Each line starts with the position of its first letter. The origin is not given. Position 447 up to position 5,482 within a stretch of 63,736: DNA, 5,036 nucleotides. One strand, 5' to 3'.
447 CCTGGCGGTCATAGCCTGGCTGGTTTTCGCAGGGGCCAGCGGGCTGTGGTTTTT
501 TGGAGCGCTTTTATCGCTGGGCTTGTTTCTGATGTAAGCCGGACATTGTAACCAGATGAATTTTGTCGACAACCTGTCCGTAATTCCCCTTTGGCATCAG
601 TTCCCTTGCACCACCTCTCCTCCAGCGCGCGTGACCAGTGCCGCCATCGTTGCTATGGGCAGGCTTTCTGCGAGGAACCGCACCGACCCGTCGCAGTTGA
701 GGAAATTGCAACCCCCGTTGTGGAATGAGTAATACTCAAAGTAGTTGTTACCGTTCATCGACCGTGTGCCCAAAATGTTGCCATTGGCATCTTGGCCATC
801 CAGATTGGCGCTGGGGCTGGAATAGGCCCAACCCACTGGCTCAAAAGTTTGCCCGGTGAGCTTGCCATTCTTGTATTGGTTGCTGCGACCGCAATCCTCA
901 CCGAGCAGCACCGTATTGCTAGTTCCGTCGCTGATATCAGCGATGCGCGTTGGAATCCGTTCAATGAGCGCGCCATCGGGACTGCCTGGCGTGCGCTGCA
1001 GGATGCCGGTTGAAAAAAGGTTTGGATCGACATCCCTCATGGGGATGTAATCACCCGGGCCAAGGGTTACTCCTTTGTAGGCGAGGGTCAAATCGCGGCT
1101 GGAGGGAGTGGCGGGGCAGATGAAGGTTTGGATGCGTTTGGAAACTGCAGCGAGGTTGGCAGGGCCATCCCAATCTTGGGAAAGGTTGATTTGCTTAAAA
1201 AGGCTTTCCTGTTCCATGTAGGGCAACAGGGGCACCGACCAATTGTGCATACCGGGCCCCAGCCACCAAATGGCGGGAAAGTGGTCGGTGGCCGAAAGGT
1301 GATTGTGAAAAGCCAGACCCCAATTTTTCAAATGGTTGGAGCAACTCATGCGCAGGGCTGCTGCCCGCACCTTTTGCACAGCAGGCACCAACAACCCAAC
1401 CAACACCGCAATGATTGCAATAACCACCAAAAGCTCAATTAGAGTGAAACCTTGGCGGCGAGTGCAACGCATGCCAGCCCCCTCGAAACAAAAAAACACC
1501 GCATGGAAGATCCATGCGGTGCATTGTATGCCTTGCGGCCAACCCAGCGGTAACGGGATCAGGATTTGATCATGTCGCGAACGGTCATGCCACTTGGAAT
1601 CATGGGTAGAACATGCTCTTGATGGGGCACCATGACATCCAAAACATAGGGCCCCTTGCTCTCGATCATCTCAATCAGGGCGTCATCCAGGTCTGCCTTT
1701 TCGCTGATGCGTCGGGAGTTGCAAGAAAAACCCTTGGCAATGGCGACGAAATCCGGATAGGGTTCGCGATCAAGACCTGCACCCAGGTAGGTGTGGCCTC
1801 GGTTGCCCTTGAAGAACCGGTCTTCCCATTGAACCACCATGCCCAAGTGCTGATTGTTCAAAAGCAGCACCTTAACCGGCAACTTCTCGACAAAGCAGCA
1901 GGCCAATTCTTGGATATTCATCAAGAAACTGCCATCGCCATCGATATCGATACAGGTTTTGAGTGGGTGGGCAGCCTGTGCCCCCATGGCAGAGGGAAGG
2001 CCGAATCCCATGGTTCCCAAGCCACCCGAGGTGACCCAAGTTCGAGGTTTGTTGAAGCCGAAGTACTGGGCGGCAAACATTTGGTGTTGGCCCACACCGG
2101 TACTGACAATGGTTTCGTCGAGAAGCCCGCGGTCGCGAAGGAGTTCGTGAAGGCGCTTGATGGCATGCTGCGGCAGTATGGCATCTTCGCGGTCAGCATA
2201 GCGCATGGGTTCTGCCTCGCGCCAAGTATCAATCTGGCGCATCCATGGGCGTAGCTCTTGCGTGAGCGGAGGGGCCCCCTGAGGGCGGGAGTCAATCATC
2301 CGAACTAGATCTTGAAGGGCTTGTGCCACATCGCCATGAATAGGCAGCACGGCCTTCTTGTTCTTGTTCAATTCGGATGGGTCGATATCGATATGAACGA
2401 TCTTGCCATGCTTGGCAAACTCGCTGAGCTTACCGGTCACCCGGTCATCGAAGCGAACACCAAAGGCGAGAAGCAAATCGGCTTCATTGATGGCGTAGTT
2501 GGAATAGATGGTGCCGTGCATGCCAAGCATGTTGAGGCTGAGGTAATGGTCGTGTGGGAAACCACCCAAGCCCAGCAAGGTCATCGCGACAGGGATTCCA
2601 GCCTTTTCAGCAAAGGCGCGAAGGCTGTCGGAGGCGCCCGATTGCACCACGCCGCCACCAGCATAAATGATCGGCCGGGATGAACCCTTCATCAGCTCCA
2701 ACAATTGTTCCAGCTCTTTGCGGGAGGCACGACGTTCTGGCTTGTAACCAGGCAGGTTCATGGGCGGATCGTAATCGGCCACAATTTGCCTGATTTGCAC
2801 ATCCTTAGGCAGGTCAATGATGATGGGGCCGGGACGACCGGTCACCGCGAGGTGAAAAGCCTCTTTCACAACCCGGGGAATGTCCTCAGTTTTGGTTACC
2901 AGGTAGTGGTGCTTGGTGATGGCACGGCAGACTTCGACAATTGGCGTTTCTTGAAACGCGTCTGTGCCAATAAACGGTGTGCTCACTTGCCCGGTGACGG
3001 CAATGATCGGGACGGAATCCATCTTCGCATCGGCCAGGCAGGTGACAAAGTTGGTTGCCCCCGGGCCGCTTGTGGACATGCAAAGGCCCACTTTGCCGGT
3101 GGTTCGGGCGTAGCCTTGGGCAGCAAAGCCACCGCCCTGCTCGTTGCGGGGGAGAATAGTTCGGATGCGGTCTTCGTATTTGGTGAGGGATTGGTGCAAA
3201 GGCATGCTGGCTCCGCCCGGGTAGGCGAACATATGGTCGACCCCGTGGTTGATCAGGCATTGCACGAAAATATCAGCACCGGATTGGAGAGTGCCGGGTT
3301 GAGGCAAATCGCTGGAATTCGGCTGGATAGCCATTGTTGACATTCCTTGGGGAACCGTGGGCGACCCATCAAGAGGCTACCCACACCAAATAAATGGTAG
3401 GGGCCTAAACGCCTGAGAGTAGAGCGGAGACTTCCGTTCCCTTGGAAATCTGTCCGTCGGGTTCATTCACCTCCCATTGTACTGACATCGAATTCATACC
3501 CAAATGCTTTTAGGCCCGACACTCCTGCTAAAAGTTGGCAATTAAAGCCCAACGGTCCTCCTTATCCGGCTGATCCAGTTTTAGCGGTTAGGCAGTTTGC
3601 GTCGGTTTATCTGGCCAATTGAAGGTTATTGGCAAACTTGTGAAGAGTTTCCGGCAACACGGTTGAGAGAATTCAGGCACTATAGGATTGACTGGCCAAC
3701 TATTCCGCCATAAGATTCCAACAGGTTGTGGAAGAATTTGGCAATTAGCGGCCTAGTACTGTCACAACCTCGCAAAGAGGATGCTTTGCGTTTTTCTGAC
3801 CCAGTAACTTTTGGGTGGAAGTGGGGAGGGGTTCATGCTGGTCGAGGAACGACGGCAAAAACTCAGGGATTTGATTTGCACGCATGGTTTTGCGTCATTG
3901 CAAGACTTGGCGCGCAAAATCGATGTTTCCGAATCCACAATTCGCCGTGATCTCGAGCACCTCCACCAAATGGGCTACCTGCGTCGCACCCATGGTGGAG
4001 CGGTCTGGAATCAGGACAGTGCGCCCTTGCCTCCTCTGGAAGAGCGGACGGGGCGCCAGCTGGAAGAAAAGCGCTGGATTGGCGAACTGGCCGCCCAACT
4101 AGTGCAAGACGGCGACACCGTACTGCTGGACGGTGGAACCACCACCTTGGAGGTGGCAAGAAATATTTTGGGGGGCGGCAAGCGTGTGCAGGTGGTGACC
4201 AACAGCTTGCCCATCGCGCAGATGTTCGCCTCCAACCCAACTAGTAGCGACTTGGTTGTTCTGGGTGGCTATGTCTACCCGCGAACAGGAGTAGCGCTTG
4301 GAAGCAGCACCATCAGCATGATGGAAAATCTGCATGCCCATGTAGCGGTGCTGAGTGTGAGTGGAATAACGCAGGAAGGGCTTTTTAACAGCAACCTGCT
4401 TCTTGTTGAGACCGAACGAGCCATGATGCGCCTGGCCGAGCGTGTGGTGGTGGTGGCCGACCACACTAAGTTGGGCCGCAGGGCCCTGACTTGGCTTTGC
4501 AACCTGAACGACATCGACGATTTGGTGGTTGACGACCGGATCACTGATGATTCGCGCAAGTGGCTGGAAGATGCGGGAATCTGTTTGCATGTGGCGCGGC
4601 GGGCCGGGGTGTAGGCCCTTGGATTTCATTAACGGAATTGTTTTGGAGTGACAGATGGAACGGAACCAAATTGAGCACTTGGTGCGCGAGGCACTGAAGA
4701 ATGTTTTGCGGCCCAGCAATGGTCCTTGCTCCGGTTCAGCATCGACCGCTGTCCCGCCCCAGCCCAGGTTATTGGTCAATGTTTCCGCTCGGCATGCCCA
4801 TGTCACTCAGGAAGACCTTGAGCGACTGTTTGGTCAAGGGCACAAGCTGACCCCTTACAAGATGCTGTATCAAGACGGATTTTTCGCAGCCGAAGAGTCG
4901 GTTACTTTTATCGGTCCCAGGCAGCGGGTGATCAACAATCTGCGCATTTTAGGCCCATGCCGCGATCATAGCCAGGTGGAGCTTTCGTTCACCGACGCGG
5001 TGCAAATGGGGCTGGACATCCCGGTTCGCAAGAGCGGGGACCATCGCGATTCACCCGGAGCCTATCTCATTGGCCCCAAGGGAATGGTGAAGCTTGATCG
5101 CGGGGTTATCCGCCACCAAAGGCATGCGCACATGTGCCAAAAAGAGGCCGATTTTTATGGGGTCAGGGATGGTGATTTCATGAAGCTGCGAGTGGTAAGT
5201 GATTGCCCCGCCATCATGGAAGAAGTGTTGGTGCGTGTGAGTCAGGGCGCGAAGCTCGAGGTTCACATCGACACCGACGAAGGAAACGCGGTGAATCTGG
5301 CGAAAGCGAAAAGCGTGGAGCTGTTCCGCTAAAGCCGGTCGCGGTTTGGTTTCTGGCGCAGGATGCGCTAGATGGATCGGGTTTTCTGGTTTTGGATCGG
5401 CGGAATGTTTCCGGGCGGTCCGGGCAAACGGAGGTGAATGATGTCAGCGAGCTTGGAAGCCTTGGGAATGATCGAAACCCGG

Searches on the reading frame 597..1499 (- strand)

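Call 9: search_protein_families(library=pfam, proteins=[window:597-1499:-], max_evalue=0.001)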
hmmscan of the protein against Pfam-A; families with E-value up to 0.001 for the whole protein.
window:597-1499:- (300 aa): 2 families
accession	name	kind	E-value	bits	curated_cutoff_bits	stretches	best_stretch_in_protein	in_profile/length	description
PF07596.16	SBP_bac_10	-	1e-45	157.3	23.3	1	42-280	1-265/268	Protein of unknown function (DUF1559)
PF07963.17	N_methyl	-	9.1e-09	35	21.2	1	14-37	3-26/27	Prokaryotic N-terminal methylation motif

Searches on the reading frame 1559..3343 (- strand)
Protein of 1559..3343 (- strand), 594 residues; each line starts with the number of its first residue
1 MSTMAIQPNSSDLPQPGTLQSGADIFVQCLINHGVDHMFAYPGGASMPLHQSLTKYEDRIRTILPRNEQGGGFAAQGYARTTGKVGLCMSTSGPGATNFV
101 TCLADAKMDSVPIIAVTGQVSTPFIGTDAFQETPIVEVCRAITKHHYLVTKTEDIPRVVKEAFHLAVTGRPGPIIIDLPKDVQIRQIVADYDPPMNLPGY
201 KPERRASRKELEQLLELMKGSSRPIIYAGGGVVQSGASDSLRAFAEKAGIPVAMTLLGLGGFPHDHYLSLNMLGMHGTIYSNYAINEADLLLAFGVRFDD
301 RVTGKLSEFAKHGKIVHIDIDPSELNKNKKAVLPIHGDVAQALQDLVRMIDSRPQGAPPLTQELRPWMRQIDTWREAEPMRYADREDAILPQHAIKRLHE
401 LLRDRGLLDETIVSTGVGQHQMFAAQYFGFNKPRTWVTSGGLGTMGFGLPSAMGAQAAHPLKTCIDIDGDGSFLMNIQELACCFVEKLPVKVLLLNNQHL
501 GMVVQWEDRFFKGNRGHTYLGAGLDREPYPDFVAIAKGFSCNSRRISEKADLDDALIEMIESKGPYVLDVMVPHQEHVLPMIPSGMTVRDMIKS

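Call 9: search_protein_families(library=pfam, proteins=[window:1559-3343:-], max_evalue=0.001)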
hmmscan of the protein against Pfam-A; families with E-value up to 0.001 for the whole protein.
window:1559-3343:- (594 aa): 3 families
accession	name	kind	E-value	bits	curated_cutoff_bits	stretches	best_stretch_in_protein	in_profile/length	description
PF02775.26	TPP_enzyme_C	-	1.4e-47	161.7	21.9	1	416-570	1-151/151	Thiamine pyrophosphate enzyme, C-terminal TPP binding domain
PF00205.28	TPP_enzyme_M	-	1.9e-46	157.6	30.4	1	212-346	2-137/137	Thiamine pyrophosphate enzyme, central domain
PF02776.23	TPP_enzyme_N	-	1.8e-34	118.5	26.8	1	21-133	2-114/119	Thiamine pyrophosphate enzyme, N-terminal TPP binding domain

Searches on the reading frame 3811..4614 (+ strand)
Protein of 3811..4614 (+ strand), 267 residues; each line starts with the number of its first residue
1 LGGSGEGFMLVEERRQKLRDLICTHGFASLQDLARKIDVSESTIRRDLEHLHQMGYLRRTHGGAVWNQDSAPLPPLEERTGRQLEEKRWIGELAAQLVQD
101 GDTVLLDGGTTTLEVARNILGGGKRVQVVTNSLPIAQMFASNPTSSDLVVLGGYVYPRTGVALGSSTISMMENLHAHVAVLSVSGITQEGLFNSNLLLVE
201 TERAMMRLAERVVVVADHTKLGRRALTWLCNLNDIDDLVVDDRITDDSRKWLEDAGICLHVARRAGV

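Call 9: search_protein_families(library=pfam, proteins=[window:3811-4614:+], max_evalue=0.001)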
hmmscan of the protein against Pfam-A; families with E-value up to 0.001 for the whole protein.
window:3811-4614:+ (267 aa): 10 families
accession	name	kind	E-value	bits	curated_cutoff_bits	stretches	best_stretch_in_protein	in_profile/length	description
PF00455.28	DeoRC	-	9e-45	152.9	31.8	1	83-241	2-159/160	DeoR C terminal sensor domain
PF08220.18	HTH_DeoR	-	5.5e-16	58.5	21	1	14-68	1-55/57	DeoR-like helix-turn-helix domain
PF08279.18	HTH_11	-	9.6e-07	29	25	1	15-56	3-44/55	HTH domain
PF09339.16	HTH_IclR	-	2.6e-05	24.3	22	1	29-59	20-50/52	IclR helix-turn-helix domain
PF01325.25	Fe_dep_repress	-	0.00012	22.6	26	1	24-61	19-56/60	Iron dependent repressor, N-terminal DNA binding domain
PF09012.17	FeoC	-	0.00019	21.9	21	1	17-61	4-48/69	FeoC like transcriptional regulator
PF25213.1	HVO_A0261_N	-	0.00019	21.7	35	1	26-62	23-59/86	HVO_A0261 N-terminal domain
PF25212.1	HVO_A0114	-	0.00021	21.5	27.6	1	12-64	21-73/84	HVO_A0114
PF13730.12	HTH_36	-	0.00053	20.2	25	0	27-57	25-55/55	Helix-turn-helix domain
PF01047.28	MarR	-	0.00061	20.1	24.6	0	22-61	12-51/59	MarR family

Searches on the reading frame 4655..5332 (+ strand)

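Call 8: search_protein_families(library=pfam, proteins=[window:4655-5332:+], max_evalue=0.001)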
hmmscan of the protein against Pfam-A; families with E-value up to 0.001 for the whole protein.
window:4655-5332:+ (225 aa): 1 family
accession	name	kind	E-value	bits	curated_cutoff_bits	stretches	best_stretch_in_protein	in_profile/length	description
PF06130.18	PTAC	-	2e-67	226.8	25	1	41-215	2-175/176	Phosphate propanoyltransferase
